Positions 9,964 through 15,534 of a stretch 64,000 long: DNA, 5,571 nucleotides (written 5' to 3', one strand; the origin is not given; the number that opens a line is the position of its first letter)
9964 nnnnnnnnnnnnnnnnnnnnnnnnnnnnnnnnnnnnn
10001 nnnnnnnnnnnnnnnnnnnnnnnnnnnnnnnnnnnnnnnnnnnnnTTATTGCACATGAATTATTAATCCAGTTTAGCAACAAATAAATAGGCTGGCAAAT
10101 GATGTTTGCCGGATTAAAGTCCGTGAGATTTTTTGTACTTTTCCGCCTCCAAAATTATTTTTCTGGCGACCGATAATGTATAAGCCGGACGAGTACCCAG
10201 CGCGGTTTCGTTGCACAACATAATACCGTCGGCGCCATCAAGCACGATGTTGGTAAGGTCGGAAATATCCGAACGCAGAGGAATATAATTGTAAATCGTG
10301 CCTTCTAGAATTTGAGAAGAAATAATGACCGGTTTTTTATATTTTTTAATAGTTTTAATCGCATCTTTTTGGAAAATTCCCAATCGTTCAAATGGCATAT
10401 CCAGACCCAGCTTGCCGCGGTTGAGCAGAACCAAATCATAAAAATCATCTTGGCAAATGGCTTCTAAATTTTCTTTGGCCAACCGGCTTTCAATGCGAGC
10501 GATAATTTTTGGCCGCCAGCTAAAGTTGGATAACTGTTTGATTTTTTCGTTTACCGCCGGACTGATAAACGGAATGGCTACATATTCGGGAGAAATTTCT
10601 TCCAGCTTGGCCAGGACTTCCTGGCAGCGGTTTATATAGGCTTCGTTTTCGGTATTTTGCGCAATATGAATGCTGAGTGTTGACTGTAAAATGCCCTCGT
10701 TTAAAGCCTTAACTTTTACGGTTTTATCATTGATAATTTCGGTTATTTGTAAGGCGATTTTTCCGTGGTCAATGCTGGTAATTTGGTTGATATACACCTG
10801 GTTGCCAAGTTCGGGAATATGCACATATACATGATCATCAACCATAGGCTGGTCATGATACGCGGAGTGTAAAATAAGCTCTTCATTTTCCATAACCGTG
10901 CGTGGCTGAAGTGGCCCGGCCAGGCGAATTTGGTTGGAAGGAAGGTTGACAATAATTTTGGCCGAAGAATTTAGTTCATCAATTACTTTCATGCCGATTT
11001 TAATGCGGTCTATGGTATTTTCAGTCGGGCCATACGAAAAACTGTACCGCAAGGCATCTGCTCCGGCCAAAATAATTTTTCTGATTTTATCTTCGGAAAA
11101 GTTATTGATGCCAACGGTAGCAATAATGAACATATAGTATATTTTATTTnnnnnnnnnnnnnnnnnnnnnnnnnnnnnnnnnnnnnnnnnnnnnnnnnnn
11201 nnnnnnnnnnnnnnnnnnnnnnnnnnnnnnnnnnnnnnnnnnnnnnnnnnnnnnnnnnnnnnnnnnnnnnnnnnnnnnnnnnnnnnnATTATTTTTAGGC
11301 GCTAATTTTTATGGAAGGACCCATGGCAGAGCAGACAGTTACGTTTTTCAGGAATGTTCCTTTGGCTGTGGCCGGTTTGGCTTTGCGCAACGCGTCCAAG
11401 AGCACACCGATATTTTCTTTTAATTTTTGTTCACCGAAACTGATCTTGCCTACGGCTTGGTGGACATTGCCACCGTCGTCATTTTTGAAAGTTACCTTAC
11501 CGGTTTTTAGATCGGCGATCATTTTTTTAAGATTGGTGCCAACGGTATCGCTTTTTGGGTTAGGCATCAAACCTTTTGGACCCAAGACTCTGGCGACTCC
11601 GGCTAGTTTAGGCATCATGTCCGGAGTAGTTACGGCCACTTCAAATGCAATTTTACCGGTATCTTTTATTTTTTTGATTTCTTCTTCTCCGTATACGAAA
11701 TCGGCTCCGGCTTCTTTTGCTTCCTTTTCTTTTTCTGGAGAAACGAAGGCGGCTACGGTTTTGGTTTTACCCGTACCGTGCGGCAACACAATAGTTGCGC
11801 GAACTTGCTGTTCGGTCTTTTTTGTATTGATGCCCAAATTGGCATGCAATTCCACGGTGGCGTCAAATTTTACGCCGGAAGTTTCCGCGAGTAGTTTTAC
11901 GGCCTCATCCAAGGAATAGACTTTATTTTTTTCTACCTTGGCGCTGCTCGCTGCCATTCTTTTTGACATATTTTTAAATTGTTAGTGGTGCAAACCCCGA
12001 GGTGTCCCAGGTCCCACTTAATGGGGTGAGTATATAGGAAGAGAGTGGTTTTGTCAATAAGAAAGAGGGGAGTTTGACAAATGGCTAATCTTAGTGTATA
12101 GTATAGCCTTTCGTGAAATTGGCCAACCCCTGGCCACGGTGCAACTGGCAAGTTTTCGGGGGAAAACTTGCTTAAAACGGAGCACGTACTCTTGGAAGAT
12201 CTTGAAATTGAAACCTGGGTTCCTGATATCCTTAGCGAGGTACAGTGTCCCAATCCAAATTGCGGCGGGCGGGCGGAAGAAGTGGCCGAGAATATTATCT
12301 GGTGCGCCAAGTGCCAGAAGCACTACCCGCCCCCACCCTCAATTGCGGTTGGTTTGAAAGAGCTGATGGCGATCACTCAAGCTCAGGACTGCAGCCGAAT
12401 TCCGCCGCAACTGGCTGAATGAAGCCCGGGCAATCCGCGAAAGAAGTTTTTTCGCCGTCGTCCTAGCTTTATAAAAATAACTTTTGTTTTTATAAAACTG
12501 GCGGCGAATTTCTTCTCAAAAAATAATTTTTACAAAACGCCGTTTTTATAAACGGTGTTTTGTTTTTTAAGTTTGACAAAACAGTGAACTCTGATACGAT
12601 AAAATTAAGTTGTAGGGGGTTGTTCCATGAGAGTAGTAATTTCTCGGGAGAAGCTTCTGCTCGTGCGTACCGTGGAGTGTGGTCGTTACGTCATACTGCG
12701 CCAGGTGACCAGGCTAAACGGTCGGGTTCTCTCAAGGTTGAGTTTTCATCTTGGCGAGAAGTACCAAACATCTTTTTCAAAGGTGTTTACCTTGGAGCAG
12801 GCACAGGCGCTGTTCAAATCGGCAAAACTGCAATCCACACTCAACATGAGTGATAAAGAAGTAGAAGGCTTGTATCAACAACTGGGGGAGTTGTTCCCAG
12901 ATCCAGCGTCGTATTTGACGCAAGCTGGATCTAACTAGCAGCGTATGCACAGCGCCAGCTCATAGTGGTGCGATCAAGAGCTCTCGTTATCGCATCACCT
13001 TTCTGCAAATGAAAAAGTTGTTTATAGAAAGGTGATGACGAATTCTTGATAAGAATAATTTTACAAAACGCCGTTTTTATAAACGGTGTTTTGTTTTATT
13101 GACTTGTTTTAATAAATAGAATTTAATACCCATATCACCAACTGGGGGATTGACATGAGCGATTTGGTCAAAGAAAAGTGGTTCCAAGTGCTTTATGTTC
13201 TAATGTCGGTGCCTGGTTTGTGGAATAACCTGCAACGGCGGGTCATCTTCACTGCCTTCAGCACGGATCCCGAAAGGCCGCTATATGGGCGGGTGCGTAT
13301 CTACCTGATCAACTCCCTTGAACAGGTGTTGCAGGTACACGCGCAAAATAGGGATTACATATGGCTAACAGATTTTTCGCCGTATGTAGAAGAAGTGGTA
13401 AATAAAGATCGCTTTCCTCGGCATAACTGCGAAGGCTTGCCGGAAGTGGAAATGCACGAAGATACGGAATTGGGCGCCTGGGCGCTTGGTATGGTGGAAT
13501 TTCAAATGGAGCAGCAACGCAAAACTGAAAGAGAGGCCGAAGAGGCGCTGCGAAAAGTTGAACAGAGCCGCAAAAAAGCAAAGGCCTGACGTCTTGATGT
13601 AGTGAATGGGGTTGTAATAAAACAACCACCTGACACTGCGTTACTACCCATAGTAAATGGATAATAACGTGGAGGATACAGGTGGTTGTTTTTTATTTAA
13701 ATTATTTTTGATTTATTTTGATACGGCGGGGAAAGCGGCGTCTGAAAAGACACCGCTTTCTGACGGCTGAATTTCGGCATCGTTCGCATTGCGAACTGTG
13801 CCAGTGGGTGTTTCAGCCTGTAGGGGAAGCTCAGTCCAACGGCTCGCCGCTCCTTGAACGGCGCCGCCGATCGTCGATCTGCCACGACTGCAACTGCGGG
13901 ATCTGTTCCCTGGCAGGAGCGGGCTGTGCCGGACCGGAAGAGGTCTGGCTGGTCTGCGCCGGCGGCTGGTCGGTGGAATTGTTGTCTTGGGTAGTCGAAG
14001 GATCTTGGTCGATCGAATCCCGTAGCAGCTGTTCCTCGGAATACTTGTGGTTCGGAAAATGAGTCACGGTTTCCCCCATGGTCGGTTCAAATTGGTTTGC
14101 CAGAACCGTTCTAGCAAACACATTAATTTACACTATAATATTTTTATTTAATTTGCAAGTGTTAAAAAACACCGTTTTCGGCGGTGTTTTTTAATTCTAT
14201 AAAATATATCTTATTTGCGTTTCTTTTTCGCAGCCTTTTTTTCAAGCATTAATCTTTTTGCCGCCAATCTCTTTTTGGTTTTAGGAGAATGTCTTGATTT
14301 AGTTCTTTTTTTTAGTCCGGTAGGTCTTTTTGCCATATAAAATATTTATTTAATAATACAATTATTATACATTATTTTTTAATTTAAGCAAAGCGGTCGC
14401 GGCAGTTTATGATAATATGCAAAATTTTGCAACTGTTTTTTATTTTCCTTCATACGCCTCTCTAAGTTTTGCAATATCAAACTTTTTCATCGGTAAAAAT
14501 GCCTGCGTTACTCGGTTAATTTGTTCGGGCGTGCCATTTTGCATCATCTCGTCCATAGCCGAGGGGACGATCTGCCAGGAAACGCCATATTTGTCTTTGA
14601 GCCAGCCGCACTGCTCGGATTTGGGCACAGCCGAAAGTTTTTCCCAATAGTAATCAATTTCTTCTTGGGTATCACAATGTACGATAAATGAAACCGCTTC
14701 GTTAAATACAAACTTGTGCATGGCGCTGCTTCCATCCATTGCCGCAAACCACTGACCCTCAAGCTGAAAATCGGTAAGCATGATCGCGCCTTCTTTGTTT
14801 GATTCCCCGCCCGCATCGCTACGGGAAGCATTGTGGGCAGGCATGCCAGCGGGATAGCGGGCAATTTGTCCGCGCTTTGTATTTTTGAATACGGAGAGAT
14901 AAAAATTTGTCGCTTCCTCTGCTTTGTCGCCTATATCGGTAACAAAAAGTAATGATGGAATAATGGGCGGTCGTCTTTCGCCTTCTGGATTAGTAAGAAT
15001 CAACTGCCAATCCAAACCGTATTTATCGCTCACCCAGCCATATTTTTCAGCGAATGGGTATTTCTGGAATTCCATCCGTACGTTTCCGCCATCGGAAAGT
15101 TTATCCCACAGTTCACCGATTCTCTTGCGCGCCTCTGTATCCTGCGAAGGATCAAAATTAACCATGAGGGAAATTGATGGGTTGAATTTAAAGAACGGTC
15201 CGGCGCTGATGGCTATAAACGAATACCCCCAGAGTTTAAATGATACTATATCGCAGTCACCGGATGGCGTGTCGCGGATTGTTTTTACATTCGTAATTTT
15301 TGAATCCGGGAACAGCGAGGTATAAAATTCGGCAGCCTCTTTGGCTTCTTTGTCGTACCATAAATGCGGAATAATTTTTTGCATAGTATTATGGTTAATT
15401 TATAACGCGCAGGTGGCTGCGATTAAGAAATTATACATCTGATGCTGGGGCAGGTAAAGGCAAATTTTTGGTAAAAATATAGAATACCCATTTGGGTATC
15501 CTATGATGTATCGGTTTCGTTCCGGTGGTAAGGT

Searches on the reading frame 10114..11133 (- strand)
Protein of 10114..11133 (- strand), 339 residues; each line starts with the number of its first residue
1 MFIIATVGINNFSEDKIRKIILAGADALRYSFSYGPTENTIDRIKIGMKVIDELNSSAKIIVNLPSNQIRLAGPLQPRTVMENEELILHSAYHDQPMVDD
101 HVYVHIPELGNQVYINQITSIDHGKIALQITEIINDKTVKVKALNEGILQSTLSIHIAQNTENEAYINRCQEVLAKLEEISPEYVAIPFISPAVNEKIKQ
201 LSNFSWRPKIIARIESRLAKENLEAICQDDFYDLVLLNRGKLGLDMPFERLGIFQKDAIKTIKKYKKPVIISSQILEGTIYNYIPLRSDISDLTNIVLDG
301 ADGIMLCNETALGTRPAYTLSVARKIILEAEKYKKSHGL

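Call 3: search_protein_families(library=pfam, proteins=[window:10114-11133:-], max_evalue=0.01)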
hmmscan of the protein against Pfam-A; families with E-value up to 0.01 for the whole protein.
window:10114-11133:- (339 aa): 1 family
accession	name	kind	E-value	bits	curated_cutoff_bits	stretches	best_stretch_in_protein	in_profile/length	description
PF00224.27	PK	-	1.3e-42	146.5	30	1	3-317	6-325/328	Pyruvate kinase, barrel domain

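Call 9: search_protein_families(library=ncbifam, proteins=[window:10114-11133:-], max_evalue=0.01)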
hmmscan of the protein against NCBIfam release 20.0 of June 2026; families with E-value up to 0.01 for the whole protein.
window:10114-11133:- (339 aa): 7 families
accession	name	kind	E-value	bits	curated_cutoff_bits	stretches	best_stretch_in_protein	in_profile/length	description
NF004491.0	PRK05826.1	subfamily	9.4e-50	169.5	432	1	3-335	9-342/477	pyruvate kinase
TIGR01064.1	pyruv_kin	equivalog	1.6e-49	168.7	306.4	1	3-335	5-339/476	pyruvate kinase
NF004886.0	PRK06247.1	subfamily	7.3e-44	150.2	623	1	3-335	9-337/476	pyruvate kinase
NF004978.0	PRK06354.1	subfamily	5.5e-40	137.4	462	1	3-334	12-345/590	pyruvate kinase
NF006664.0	PRK09206.1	equivalog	8.7e-30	103.6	686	1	3-335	6-340/470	pyruvate kinase PykF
NF005234.0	PRK06739.1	equivalog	4.6e-28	98.2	564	1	4-336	6-334/352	pyruvate kinase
NF011314.0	PRK14725.1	equivalog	1.2e-07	30.5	642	1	76-306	338-573/614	pyruvate kinase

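Call 10: search_protein_families(library=phrogs, proteins=[window:10114-11133:-], max_evalue=0.01)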
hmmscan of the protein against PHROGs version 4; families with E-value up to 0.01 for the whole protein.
window:10114-11133:- (339 aa): 1 family
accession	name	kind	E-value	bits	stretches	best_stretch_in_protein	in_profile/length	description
phrog_25828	-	unknown function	4.5e-32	112.1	1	13-334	38-367/500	-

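Call 73: search_protein_families(library=padloc, proteins=[window:10114-11133:-], max_evalue=0.01)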
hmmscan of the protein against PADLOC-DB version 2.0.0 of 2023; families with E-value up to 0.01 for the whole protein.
window:10114-11133:- (339 aa): 0 families

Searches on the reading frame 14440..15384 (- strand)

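Call 21: search_protein_families(library=pfam, proteins=[window:14440-15384:-], max_evalue=0.001)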
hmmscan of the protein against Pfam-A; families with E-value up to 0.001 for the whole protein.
window:14440-15384:- (314 aa): 1 family
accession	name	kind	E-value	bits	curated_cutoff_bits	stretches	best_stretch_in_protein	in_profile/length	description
PF06983.19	3-dmu-9_3-mt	-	2.9e-68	228.1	24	2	141-273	3-116/116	3-demethylubiquinone-9 3-methyltransferase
